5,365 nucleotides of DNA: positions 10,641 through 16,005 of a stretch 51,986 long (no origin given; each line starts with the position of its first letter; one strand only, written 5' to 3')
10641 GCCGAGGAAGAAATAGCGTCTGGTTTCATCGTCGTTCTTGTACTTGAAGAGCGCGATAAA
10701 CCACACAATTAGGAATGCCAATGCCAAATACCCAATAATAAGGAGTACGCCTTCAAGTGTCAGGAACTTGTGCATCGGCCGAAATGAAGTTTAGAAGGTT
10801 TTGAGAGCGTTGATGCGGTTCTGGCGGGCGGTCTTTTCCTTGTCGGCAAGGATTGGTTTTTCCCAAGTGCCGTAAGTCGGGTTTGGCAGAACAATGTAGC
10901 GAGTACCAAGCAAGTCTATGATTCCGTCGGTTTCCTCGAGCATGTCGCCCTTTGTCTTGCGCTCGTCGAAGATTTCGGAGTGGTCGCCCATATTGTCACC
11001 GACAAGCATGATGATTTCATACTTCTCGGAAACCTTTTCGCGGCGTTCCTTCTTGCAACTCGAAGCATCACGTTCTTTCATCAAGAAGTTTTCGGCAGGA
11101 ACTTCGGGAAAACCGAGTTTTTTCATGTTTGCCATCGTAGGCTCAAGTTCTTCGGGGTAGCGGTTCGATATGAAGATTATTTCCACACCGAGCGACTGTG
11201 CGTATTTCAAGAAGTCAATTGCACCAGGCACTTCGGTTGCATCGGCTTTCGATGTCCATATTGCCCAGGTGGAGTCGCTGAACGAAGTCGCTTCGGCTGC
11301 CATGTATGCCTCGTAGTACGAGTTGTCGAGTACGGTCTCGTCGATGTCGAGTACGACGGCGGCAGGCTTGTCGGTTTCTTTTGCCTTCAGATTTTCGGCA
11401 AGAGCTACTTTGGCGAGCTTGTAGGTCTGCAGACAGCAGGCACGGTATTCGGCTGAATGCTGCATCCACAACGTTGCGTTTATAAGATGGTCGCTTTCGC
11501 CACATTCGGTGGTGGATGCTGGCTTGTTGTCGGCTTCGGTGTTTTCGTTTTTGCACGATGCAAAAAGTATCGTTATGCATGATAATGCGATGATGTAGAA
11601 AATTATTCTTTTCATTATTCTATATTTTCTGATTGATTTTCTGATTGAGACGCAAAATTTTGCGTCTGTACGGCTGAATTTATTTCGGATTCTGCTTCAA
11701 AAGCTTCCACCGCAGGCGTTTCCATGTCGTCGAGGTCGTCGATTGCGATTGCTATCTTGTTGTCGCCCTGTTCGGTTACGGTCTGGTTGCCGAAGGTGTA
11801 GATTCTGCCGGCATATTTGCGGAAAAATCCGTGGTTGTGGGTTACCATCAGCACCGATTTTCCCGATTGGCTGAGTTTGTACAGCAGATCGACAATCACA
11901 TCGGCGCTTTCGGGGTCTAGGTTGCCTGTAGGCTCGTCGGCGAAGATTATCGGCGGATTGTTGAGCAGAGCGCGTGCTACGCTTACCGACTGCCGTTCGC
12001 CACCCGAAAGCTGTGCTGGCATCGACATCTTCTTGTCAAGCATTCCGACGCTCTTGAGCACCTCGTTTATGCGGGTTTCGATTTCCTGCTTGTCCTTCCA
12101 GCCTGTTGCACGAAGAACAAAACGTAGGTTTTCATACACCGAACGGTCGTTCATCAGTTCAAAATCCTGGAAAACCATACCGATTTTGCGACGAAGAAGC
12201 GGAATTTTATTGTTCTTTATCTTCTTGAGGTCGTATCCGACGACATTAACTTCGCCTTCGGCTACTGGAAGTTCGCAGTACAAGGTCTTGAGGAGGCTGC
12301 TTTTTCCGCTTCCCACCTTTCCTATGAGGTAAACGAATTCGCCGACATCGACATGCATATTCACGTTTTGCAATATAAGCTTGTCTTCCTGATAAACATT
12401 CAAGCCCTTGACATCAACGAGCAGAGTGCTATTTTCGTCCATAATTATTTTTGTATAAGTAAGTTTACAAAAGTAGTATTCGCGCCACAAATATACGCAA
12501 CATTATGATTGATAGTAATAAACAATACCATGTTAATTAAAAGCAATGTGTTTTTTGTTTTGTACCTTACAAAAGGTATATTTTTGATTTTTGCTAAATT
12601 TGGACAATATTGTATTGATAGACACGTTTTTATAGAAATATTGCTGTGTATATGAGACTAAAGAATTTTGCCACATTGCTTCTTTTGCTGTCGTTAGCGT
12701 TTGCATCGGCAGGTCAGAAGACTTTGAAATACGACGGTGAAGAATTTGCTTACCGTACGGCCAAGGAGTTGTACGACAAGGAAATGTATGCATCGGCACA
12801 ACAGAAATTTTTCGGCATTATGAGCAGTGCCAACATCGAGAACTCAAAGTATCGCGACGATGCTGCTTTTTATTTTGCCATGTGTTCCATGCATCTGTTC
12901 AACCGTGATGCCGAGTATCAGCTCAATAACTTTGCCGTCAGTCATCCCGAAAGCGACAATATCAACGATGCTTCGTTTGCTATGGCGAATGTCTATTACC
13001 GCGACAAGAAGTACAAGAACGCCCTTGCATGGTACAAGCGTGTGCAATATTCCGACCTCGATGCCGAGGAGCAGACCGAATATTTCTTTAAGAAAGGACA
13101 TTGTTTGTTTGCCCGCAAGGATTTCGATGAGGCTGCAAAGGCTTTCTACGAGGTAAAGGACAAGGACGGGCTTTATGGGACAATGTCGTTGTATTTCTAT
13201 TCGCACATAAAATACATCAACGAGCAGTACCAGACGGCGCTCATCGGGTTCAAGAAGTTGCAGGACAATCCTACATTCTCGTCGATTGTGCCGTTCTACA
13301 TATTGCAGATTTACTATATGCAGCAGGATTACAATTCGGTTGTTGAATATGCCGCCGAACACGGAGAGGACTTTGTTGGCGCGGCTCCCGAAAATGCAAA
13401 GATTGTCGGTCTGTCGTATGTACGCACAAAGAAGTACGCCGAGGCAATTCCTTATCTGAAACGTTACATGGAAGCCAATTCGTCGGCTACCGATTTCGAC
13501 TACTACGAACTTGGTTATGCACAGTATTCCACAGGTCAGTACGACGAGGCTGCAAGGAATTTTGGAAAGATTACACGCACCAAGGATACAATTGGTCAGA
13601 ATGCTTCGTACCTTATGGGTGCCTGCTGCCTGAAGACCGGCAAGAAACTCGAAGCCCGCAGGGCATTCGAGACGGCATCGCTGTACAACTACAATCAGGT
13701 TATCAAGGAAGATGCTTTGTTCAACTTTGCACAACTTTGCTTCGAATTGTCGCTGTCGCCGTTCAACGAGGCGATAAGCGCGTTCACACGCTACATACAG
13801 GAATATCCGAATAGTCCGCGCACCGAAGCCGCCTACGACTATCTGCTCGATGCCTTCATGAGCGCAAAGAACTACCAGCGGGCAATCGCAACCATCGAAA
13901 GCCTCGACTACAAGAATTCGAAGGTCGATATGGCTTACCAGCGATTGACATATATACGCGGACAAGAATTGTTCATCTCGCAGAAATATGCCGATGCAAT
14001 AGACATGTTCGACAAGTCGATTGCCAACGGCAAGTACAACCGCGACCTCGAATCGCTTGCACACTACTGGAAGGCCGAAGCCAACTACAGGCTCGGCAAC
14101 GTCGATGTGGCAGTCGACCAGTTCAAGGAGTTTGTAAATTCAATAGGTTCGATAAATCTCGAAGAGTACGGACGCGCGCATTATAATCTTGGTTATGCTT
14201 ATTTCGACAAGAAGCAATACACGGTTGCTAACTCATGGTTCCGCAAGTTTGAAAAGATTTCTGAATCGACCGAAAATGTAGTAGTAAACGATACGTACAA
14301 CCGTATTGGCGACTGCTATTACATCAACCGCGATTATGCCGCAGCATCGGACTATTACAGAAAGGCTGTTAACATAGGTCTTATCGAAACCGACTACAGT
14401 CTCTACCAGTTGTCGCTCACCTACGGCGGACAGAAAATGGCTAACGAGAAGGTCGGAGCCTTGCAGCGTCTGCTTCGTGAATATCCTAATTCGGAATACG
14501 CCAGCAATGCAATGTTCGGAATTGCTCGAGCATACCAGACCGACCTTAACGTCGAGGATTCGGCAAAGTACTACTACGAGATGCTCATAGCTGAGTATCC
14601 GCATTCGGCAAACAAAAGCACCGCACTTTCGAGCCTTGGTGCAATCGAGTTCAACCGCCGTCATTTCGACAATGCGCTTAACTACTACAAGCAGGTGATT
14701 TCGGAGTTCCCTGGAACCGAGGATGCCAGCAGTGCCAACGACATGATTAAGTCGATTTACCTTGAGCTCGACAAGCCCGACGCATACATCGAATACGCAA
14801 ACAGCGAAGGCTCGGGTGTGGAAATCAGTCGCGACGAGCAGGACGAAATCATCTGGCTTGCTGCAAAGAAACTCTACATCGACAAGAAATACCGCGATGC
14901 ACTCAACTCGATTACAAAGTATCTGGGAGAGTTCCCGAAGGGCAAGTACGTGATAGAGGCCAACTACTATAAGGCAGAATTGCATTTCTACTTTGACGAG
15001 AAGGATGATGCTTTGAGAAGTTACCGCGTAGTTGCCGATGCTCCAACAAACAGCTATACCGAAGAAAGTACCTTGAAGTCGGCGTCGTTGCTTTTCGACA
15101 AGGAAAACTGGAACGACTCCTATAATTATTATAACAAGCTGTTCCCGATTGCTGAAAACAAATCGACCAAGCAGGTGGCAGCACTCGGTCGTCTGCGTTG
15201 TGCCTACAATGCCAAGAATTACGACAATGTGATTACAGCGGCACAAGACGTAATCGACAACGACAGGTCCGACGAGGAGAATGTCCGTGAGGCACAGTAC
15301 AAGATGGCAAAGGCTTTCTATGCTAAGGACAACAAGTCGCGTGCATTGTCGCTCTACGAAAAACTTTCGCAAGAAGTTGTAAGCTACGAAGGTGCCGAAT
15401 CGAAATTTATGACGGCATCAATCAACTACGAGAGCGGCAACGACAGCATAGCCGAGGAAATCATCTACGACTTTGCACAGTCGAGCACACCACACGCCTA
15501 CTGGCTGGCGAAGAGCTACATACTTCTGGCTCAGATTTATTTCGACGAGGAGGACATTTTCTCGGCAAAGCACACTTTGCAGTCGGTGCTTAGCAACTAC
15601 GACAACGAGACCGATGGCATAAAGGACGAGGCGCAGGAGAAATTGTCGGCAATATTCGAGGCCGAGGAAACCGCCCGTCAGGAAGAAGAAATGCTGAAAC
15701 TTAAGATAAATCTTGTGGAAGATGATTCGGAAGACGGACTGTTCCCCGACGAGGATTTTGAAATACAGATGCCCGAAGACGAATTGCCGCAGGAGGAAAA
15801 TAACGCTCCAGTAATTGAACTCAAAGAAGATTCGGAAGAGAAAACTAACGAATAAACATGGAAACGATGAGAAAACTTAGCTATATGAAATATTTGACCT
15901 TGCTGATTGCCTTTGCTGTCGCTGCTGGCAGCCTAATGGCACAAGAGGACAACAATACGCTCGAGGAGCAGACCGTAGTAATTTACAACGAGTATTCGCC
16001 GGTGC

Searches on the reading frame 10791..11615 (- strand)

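Call 77: search_protein_families(library=pfam, proteins=[window:10791-11615:-], max_evalue=0.0001)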
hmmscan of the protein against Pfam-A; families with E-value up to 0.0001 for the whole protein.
window:10791-11615:- (274 aa): 1 family
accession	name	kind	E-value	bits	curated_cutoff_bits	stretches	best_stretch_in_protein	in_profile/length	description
PF03767.20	Acid_phosphat_B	-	1.9e-47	162.2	27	1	42-251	41-230/230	HAD superfamily, subfamily IIIB (Acid phosphatase)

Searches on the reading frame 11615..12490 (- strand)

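Call 77: search_protein_families(library=pfam, proteins=[window:11615-12490:-], max_evalue=0.0001)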
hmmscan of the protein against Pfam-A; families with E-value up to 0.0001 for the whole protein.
window:11615-12490:- (291 aa): 4 families
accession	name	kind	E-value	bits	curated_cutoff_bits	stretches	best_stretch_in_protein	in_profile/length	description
PF00005.33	ABC_tran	-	8e-33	114.4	25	1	40-188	1-136/137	ABC transporter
PF13304.12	AAA_21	-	3.7e-07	31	27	0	135-219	187-299/304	AAA domain, putative AbiEii toxin, Type IV TA system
PF02463.25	SMC_N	-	1.8e-06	28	40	1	51-226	25-205/220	RecF/RecN/SMC N terminal domain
PF13175.12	AAA_15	-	3e-06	27.6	32.1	0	45-110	17-86/374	AAA ATPase domain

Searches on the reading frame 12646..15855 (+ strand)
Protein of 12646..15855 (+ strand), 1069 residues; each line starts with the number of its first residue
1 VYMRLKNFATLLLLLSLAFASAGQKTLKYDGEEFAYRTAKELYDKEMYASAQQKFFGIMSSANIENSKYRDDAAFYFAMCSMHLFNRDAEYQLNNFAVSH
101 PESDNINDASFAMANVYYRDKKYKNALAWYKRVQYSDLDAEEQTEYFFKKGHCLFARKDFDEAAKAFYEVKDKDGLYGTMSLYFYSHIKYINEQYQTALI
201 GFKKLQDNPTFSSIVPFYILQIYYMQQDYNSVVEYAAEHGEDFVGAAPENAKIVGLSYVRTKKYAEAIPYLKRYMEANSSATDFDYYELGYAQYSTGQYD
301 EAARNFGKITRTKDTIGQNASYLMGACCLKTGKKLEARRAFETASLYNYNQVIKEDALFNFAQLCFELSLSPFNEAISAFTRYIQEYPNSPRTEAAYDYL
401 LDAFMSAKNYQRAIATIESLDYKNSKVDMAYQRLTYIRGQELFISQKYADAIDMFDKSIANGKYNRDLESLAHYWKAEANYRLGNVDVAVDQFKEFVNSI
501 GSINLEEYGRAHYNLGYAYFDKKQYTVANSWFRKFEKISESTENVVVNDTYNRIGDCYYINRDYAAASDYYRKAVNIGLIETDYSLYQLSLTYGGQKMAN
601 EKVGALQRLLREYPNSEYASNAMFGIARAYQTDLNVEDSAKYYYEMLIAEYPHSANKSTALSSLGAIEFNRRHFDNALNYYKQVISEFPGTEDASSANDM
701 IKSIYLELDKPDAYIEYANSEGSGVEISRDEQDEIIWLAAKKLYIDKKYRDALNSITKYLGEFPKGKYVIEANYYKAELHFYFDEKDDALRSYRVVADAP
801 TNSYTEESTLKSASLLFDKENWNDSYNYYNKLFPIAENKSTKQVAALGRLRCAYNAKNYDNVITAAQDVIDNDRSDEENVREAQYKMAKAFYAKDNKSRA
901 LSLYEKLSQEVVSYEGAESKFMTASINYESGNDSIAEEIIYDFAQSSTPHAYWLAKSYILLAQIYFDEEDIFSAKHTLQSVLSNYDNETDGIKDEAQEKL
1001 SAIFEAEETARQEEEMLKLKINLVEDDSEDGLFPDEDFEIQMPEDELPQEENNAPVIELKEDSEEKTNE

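Call 77: search_protein_families(library=pfam, proteins=[window:12646-15855:+], max_evalue=0.0001)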
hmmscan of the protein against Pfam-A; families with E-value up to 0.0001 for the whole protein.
window:12646-15855:+ (1069 aa): 10 families
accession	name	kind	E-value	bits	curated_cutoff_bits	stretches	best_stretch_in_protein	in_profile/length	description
PF13432.12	TPR_16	-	3.5e-30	104.5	32.7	0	440-495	5-56/65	Tetratricopeptide repeat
PF13174.12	TPR_6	-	2.6e-27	94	26.3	0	622-654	2-33/33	Tetratricopeptide repeat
PF07719.23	TPR_2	-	5.1e-25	85.9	27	0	550-576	3-29/34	Tetratricopeptide repeat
PF13424.12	TPR_12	-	7e-19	68.2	30.1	0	510-577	4-74/77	Tetratricopeptide repeat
PF00515.34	TPR_1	-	6.4e-17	61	27.8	0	549-575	2-28/34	Tetratricopeptide repeat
PF12895.13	ANAPC3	-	4.6e-16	59.3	27.2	1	262-343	3-81/82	Anaphase-promoting complex, cyclosome, subunit 3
PF13181.12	TPR_8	-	6.8e-13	48.1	25.7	0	550-577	3-30/34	Tetratricopeptide repeat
PF14559.12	TPR_19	-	5.2e-11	43.1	25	0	373-432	7-62/68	Tetratricopeptide repeat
PF13428.12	TPR_14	-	2.4e-10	40.5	23.5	0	663-694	6-37/44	Tetratricopeptide repeat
PF13374.12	TPR_10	-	3.4e-06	27.3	27.5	0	659-685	3-29/42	Tetratricopeptide repeat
